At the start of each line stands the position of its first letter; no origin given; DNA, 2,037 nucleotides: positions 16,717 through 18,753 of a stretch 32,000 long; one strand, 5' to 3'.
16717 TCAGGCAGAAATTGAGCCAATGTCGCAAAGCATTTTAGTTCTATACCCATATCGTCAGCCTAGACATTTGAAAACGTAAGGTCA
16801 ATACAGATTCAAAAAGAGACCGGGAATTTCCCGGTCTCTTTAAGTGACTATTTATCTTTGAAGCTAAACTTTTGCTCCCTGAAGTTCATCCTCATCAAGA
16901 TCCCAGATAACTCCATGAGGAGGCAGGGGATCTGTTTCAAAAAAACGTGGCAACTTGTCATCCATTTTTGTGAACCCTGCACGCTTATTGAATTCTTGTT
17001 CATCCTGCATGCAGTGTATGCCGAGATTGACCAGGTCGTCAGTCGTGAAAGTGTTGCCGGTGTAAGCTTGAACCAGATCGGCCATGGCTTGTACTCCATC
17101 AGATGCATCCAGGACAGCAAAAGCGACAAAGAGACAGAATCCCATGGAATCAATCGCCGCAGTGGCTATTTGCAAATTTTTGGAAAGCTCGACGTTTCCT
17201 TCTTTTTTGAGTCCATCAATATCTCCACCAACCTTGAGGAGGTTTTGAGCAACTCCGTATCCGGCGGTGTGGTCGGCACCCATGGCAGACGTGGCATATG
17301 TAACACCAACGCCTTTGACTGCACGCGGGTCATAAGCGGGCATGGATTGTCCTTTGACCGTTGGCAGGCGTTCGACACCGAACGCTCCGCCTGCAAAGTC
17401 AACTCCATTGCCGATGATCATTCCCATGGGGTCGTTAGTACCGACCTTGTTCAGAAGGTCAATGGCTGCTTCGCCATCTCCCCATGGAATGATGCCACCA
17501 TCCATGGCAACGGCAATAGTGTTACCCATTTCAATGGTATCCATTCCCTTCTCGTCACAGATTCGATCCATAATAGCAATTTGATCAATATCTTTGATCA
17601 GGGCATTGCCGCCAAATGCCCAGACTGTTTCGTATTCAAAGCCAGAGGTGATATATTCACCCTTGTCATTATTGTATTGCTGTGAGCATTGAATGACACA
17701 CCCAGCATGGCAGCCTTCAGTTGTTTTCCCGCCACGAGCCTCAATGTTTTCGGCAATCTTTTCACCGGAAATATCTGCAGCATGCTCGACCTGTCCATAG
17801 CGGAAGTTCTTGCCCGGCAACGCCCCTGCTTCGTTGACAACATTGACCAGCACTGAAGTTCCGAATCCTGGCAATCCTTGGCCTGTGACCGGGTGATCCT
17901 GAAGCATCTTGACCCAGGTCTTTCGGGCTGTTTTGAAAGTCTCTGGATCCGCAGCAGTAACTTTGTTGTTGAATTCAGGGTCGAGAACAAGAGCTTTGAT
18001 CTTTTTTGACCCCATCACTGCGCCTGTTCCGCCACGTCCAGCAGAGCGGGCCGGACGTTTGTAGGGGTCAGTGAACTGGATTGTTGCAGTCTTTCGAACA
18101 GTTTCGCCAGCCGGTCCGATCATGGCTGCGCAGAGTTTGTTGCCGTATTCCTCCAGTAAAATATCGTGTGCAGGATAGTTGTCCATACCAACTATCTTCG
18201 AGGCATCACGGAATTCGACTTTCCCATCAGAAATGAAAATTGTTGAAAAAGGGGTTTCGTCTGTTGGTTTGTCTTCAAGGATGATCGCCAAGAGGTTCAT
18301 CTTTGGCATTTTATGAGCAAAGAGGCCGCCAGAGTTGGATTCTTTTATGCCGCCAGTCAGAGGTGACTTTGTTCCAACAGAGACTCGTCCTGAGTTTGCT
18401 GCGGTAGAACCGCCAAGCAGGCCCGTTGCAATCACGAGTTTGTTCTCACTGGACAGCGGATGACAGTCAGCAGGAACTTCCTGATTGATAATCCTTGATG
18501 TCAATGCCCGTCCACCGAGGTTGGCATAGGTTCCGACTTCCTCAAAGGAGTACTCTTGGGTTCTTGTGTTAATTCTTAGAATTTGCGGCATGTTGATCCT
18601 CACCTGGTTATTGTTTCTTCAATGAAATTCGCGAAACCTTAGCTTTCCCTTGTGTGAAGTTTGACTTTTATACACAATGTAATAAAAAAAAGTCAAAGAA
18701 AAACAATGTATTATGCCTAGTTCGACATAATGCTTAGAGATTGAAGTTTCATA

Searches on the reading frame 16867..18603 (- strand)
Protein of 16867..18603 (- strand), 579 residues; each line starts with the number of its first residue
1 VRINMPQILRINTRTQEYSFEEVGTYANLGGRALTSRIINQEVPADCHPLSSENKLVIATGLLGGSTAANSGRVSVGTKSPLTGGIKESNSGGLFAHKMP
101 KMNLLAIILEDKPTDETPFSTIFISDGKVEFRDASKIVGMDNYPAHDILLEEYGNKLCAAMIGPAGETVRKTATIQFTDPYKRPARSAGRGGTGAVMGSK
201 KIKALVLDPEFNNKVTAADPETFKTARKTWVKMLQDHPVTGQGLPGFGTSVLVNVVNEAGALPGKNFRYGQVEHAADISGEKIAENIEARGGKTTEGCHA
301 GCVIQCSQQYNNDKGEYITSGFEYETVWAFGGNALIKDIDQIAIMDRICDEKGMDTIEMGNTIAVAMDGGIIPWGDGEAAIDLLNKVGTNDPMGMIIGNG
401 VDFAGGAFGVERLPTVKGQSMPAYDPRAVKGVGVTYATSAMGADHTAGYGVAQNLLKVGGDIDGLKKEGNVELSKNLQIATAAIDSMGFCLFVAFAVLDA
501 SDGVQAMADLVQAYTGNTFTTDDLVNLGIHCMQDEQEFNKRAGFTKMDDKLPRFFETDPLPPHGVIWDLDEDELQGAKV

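Call 45: search_protein_families(library=pfam, proteins=[window:16867-18603:-], max_evalue=0.00001)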
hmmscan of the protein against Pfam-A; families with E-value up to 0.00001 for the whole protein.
window:16867-18603:- (579 aa): 2 families
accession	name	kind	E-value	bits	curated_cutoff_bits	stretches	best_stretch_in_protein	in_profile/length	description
PF01314.23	AFOR_C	-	1.4e-77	261.9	27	1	227-561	3-345/385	Aldehyde ferredoxin oxidoreductase, domains 2 & 3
PF02730.20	AFOR_N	-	3.8e-59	200.2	29.8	1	7-208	2-197/199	Aldehyde ferredoxin oxidoreductase, N-terminal domain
